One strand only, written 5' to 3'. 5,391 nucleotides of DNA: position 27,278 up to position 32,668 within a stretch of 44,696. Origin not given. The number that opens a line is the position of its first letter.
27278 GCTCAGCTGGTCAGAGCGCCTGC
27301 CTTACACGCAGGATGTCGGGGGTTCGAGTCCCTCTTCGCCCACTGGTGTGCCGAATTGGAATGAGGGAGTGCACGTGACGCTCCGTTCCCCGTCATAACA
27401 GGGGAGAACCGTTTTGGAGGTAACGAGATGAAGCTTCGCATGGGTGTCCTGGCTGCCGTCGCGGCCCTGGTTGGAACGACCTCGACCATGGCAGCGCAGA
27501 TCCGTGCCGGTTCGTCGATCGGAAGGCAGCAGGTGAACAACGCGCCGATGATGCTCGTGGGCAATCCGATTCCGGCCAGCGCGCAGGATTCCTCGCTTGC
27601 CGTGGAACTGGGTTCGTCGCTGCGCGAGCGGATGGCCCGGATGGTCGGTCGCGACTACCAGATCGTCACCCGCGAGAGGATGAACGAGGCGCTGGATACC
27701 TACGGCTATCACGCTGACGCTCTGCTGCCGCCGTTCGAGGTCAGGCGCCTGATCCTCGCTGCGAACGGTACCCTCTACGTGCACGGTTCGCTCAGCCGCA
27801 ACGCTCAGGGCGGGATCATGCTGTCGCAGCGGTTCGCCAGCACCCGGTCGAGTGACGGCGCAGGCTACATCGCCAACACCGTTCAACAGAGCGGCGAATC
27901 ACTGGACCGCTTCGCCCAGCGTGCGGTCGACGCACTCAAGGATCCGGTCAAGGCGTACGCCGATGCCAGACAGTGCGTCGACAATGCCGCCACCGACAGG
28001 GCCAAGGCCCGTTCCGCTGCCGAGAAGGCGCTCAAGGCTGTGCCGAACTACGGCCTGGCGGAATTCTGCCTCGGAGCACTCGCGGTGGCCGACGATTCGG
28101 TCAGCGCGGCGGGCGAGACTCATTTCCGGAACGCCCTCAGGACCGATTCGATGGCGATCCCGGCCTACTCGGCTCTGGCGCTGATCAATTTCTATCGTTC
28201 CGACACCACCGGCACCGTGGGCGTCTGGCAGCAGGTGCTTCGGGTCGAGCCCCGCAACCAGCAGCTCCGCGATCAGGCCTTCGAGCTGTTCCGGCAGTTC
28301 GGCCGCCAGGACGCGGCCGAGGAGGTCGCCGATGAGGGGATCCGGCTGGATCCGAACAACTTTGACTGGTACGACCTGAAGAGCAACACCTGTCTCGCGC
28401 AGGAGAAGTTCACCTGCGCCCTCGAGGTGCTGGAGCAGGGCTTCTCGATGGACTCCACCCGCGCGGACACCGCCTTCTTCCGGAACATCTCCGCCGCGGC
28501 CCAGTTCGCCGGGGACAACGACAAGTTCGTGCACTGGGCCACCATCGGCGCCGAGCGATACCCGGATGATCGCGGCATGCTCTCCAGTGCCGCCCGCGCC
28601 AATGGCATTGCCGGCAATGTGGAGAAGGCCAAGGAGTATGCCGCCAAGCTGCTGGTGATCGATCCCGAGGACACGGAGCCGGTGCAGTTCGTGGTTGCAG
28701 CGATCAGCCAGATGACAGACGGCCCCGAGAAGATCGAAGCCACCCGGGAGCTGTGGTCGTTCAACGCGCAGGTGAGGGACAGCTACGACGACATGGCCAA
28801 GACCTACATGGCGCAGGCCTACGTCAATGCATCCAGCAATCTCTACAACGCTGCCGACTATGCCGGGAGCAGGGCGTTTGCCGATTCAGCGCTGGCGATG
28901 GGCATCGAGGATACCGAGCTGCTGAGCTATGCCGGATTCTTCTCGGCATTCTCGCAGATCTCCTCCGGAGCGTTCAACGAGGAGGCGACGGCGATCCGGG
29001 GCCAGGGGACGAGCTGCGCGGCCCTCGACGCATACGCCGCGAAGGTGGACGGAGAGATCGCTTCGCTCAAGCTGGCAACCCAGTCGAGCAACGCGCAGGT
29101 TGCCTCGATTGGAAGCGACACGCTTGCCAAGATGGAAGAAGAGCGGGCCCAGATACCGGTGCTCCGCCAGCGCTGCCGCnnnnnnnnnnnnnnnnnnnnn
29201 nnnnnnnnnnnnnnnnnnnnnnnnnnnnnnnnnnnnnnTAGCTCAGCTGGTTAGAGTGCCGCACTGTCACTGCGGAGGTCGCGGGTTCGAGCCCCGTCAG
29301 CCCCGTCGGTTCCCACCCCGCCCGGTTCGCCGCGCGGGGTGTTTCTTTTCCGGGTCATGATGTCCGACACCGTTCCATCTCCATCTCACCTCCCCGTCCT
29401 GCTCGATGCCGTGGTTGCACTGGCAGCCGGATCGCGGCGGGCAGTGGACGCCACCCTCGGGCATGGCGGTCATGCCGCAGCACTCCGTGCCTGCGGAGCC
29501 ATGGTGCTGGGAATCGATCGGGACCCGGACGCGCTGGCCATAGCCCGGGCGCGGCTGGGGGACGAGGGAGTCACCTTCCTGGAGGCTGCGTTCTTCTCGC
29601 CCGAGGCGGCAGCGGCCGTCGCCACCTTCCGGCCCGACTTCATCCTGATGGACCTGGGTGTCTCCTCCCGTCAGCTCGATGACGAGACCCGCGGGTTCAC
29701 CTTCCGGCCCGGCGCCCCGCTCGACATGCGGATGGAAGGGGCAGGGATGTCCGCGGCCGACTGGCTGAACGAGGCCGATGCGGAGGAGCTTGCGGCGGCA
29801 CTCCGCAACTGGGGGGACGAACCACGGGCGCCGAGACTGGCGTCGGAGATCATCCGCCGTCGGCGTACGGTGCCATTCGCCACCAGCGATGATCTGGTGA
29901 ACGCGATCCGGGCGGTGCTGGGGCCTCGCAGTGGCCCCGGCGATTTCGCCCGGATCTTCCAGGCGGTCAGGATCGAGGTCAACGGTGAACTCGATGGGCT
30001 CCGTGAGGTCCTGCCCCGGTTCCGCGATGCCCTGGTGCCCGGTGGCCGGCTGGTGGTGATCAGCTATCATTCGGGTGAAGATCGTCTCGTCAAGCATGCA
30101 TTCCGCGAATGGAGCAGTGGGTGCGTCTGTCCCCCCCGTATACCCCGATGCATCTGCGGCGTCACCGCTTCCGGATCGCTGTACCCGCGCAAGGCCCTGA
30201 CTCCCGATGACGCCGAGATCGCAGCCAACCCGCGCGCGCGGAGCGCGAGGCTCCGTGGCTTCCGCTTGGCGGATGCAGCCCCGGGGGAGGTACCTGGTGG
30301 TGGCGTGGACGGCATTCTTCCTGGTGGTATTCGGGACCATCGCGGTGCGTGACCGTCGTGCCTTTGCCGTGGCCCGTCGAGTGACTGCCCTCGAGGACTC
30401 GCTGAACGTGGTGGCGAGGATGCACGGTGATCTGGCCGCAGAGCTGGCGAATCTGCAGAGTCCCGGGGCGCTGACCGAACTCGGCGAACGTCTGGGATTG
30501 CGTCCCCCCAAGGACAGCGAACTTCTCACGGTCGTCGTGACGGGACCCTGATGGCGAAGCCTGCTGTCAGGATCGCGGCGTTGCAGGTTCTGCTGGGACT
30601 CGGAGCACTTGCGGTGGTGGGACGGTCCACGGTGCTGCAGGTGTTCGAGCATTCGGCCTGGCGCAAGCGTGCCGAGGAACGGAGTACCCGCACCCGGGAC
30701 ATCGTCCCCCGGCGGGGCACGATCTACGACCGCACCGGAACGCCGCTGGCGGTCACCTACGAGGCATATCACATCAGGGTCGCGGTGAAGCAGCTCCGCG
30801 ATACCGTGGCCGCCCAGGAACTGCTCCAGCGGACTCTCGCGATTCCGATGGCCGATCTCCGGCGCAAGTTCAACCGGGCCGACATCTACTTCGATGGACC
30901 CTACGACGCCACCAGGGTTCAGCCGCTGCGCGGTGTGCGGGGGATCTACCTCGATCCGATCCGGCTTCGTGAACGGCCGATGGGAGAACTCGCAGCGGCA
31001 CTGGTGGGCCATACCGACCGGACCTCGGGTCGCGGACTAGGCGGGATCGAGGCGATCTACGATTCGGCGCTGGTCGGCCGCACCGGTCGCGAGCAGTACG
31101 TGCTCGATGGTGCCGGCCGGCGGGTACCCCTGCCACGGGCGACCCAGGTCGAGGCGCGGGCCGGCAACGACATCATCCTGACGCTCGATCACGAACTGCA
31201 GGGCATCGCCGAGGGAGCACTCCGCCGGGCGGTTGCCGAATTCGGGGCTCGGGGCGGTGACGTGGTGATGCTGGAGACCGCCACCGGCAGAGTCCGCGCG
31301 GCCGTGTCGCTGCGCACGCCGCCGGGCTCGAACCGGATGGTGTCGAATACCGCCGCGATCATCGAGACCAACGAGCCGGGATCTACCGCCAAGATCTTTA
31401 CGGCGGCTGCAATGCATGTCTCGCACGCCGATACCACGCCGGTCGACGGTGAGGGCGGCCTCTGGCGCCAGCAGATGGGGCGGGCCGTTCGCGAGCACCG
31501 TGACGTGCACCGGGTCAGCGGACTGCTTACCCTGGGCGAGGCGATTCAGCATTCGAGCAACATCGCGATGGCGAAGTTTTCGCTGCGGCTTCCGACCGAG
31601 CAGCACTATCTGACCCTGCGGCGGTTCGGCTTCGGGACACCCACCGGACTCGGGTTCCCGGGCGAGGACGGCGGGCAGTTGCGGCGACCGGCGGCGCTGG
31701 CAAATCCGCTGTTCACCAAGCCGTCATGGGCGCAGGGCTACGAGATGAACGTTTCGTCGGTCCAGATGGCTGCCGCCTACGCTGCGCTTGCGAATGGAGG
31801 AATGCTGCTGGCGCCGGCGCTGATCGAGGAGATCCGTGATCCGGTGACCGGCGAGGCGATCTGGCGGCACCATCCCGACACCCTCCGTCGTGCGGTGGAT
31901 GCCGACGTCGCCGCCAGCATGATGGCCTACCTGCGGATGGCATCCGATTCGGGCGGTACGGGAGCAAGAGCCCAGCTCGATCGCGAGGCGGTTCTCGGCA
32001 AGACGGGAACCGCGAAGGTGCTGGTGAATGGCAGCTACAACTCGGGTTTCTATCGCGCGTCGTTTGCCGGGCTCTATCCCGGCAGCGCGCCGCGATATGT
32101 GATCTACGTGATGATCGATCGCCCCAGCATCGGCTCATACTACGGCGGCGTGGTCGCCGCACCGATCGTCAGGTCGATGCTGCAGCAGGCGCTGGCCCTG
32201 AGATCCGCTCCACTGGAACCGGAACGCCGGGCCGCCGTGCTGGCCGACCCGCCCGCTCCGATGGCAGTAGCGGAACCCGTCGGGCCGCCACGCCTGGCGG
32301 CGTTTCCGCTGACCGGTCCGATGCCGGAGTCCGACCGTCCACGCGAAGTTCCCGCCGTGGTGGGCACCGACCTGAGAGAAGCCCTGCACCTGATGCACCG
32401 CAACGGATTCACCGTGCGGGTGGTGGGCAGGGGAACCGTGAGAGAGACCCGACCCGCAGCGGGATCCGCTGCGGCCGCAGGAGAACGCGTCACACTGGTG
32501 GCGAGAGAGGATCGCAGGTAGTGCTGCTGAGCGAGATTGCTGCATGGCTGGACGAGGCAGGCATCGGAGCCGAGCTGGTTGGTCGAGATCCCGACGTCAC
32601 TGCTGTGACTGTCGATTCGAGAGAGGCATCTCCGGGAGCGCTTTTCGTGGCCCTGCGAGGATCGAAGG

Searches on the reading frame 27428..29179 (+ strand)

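Call 54: search_protein_families(library=pfam, proteins=[window:27428-29179:+], max_evalue=0.00001)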
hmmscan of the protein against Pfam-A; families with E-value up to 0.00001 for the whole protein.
window:27428-29179:+ (584 aa): 1 family
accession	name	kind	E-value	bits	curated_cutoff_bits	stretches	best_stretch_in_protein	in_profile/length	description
PF13428.12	TPR_14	-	3.8e-07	30.6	23.5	0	280-315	3-38/44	Tetratricopeptide repeat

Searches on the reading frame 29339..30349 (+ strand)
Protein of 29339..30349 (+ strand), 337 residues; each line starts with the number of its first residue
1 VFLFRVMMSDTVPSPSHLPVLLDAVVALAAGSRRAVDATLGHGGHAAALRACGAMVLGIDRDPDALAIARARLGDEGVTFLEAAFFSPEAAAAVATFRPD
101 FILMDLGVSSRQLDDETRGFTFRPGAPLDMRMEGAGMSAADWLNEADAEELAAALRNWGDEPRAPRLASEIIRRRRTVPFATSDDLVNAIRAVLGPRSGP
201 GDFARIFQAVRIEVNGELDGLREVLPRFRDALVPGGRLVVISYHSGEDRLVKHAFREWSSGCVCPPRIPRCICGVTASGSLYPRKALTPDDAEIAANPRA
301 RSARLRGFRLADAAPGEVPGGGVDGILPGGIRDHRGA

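Call 54: search_protein_families(library=pfam, proteins=[window:29339-30349:+], max_evalue=0.00001)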
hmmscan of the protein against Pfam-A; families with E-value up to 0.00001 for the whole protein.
window:29339-30349:+ (337 aa): 1 family
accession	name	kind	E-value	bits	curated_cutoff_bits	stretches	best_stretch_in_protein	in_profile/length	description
PF01795.25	Methyltransf_5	-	8.9e-76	255.7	27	1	16-308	3-306/309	MraW methylase family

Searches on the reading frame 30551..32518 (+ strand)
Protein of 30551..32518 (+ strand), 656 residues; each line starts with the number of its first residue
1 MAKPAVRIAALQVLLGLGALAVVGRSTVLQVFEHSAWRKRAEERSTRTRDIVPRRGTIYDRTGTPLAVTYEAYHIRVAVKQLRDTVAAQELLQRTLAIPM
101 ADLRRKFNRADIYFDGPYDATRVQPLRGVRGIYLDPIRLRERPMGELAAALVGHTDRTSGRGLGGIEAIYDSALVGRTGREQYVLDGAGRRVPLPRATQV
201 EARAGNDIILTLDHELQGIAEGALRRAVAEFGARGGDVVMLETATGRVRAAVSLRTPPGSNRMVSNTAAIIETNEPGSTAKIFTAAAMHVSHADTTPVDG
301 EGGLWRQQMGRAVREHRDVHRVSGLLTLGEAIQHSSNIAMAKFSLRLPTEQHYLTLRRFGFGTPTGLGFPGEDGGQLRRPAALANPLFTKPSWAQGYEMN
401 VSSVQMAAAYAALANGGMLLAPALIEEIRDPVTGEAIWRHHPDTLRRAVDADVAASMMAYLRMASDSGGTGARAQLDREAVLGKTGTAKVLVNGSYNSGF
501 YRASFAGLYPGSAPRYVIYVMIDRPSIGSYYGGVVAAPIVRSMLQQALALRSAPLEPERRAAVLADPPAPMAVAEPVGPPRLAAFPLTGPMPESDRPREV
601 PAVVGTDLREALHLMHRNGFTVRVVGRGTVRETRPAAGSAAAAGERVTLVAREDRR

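Call 54: search_protein_families(library=pfam, proteins=[window:30551-32518:+], max_evalue=0.00001)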
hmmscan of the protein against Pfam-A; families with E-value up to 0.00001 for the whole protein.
window:30551-32518:+ (656 aa): 3 families
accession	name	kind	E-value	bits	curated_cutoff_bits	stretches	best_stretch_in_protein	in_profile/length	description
PF00905.27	Transpeptidase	-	4.4e-48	164.5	22.1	1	238-544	3-298/299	Penicillin binding protein transpeptidase domain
PF03717.20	PBP_dimer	-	2.9e-10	41.3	24.4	1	51-192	2-176/180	Penicillin-binding Protein dimerisation domain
PF03793.24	PASTA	-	1.6e-07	31.6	23.2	1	599-650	2-61/64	PASTA domain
